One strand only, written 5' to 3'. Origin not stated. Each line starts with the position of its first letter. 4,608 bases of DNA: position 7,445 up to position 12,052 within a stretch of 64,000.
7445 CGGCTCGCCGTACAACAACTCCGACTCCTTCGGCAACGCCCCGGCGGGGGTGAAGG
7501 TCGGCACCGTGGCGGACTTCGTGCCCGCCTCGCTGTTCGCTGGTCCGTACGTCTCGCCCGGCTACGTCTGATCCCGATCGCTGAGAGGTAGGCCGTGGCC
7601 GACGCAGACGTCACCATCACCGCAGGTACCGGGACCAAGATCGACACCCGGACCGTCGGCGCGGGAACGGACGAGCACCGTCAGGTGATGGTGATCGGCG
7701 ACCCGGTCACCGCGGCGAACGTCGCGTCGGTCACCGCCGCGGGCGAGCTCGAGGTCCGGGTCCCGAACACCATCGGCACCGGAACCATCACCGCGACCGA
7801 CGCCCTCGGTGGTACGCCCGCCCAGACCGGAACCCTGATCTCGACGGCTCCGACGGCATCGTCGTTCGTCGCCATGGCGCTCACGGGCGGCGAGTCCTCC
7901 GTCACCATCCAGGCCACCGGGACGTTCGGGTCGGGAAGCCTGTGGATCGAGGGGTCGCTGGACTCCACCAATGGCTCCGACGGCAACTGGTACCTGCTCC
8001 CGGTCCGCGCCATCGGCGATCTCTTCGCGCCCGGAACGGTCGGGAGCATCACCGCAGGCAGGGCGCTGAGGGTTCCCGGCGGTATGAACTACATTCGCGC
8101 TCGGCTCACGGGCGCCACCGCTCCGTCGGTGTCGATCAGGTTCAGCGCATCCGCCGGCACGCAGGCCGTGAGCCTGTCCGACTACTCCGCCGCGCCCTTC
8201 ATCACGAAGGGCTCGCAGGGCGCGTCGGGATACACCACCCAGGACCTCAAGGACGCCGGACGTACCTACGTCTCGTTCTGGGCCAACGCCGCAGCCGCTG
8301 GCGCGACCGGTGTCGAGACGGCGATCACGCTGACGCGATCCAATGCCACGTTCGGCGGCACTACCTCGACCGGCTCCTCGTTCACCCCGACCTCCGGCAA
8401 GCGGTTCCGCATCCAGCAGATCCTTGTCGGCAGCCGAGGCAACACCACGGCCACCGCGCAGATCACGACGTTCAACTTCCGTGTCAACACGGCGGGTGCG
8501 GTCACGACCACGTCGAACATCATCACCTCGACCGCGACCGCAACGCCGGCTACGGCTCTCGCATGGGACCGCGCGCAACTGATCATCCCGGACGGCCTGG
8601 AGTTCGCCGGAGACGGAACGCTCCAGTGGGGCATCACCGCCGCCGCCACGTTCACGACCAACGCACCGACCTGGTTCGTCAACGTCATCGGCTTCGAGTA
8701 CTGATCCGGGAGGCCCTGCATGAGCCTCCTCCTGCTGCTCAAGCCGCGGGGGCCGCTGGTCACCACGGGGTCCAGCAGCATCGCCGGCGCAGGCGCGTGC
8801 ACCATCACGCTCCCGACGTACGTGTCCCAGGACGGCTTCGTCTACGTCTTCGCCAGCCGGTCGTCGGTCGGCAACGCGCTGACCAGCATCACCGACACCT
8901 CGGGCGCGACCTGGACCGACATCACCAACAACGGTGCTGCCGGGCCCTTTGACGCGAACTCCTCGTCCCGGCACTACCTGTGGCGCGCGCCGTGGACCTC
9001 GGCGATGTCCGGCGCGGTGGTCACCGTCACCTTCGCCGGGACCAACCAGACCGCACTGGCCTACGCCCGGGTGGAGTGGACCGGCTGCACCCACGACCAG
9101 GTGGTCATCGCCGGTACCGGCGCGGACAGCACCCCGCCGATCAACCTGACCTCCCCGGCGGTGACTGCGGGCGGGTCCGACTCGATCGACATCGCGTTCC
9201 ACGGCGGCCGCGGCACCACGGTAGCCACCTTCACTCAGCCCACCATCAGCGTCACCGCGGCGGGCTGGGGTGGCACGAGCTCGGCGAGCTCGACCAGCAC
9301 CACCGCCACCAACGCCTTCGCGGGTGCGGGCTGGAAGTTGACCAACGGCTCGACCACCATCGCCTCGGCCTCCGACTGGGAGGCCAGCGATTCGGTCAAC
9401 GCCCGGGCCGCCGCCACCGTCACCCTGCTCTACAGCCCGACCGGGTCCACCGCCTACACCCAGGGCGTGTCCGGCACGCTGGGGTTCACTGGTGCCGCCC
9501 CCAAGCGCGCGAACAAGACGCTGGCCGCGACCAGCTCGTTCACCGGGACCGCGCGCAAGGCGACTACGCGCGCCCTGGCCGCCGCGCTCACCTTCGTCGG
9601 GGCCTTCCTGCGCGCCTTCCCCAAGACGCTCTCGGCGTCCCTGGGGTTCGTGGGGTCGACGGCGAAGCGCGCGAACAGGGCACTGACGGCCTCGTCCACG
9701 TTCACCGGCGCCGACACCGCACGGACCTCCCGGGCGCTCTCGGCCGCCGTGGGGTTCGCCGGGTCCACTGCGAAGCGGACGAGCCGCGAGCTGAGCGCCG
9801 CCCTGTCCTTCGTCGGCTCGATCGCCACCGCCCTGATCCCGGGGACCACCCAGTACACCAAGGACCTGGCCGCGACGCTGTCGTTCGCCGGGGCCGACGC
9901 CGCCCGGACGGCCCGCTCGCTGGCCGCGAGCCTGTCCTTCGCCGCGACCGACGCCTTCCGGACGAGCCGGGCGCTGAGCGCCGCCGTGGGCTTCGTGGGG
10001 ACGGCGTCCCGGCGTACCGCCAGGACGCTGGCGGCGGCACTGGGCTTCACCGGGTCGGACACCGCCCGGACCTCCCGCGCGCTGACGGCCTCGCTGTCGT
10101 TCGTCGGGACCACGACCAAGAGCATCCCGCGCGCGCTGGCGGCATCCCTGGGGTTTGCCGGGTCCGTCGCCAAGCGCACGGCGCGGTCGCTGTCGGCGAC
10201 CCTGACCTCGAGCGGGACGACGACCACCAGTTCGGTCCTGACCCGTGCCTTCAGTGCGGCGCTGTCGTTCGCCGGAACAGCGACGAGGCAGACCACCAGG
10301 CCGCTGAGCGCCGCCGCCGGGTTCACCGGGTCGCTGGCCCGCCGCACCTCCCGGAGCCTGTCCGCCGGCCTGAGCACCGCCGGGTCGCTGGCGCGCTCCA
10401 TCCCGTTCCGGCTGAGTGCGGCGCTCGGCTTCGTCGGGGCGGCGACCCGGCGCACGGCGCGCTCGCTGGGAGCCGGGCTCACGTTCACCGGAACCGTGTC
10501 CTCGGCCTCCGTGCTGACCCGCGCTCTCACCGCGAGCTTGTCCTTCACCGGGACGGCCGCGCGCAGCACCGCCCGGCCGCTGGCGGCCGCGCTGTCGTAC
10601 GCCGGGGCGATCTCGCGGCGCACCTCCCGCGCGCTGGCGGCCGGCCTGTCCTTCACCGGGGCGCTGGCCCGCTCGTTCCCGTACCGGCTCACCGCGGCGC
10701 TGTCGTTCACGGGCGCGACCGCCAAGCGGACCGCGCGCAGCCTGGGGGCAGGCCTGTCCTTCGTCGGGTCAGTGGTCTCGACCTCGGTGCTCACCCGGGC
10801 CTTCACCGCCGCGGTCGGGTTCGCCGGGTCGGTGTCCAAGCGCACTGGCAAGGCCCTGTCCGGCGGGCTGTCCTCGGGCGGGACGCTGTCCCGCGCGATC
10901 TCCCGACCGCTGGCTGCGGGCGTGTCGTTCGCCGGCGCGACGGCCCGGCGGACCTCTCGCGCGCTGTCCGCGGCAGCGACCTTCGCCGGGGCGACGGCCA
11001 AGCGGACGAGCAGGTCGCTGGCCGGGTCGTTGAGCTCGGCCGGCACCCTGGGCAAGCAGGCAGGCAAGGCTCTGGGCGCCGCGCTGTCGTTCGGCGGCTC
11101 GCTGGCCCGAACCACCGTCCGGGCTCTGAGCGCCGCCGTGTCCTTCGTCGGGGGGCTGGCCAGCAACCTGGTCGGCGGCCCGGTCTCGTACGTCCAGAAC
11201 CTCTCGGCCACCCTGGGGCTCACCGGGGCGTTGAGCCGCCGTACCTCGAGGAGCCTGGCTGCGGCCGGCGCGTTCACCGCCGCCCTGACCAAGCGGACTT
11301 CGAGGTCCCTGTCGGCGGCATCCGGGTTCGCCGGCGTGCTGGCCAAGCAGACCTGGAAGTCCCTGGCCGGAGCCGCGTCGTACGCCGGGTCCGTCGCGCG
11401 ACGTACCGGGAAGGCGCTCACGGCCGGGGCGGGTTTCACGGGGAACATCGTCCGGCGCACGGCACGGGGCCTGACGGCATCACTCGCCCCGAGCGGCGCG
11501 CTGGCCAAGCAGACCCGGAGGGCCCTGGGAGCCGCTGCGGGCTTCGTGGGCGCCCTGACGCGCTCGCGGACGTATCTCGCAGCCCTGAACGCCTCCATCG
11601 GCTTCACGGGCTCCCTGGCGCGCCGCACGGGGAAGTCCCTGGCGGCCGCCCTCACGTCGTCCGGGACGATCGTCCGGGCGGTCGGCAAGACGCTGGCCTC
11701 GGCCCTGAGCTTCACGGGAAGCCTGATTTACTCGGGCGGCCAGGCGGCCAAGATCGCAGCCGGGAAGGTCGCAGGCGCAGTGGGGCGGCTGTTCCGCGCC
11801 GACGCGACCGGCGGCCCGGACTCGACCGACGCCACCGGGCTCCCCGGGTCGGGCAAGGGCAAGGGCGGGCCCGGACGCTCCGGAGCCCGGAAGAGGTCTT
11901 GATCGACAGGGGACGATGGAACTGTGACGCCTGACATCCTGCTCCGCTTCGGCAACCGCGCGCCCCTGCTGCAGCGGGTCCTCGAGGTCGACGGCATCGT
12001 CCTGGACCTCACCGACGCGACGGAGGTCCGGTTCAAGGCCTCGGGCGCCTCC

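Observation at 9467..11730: About 41 tandem 18-aa basic repeats (54-bp period, 276-bp super-repeat) in a 1060-aa virion protein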

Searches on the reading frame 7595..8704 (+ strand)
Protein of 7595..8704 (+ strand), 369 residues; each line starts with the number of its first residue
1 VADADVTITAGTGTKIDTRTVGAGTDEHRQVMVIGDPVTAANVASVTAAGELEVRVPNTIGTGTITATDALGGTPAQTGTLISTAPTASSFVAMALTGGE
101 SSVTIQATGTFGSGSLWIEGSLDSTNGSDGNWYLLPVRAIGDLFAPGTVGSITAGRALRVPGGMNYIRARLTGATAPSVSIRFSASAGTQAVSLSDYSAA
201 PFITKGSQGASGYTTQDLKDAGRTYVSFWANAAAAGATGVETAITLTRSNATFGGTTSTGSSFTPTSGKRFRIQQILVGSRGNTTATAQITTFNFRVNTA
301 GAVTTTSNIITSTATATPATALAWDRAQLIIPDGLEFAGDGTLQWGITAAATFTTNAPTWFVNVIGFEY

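Call 5: search_protein_families(library=pfam, proteins=[window:7595-8704:+], max_evalue=1)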
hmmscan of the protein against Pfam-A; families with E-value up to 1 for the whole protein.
window:7595-8704:+ (369 aa): 0 families

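Call 6: search_protein_families(library=phrogs, proteins=[window:7595-8704:+], max_evalue=0.1)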
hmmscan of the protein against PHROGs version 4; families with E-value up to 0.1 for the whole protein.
window:7595-8704:+ (369 aa): 0 families

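Call 53: search_protein_families(library=ncbifam, proteins=[window:7595-8704:+], max_evalue=0.1)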
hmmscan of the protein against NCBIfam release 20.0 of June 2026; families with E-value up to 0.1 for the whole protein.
window:7595-8704:+ (369 aa): 0 families

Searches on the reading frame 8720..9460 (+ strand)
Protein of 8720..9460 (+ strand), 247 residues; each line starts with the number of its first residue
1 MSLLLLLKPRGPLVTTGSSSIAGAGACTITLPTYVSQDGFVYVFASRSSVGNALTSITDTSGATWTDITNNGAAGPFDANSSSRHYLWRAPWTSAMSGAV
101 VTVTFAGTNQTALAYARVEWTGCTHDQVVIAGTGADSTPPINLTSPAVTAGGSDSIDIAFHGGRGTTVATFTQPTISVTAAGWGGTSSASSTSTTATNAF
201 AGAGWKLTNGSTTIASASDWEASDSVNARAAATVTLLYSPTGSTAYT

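Call 31: search_protein_representatives(protein=window:8720-9460:+)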
Query: 247 residues. Proteins with E-value up to 0.001 (for the whole library): 6; up to 1e-10: 4; up to 1e-30: 0. The best 6 are listed.
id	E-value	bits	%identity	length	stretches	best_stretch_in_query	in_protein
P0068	4.9e-23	98.3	42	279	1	25-237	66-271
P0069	1.7e-19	86.7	39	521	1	11-243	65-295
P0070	8.3e-19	84.4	36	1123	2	1-244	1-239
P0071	5.0e-15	72.1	40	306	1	20-243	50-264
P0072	1.2e-09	54.5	42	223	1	22-238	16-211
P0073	8.2e-05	38.6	33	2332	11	20-64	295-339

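Call 97: search_solved_structures(query=A4, max_evalue=5)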
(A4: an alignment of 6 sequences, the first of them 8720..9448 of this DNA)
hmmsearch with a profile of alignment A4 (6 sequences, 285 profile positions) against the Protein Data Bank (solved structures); distinct sequences matched with E-value up to 5: 9.
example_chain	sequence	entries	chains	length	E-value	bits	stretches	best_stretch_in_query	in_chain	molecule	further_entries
2kyw_A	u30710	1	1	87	0.66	12.7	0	94-124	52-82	Adhesion exoprotein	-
5bz0_A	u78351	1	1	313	0.74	12.5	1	11-97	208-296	Replicase polyprotein 1ab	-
4x2z_A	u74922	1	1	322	0.78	12.4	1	11-97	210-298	Nonstructural protein 3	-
4xe9_A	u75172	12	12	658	2.3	10.9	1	48-122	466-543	Sialidase B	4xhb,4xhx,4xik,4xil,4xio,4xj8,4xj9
4xma_A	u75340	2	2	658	2.3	10.9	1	48-122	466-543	Sialidase B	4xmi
4xog_A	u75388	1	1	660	2.3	10.9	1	48-122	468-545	Sialidase B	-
4xyx_A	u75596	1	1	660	2.3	10.9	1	48-122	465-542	Sialidase B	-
2jkb_A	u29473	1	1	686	2.5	10.8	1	48-121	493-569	SIALIDASE B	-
2vw0_A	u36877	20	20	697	2.6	10.7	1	48-121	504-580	SIALIDASE B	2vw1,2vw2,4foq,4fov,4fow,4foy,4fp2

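Call 98: search_protein_families(library=pfam, alignment_id=A4, max_evalue=1)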
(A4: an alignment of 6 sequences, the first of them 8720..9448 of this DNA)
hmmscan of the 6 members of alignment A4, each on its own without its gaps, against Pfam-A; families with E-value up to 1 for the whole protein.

A. member 1, window:8720-9448:+ (243 aa): 1 family
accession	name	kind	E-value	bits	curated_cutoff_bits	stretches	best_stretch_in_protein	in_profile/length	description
PF16143.10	DUF4851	-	0.13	12.2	25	1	136-213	11-83/189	Domain of unknown function (DUF4851)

B. families by the number of members that match (of 6 scanned): 2 families
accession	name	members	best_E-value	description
PF03277.18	Herpes_UL4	1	0.09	Herpesvirus UL4 family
PF16143.10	DUF4851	1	0.13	Domain of unknown function (DUF4851)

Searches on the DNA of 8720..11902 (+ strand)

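Call 4: search_dna_similar(query=window:8720-11902:+, collection=phages, mode=near, max_rows=20)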
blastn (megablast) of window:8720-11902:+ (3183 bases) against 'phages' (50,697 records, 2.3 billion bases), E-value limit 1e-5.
No match.
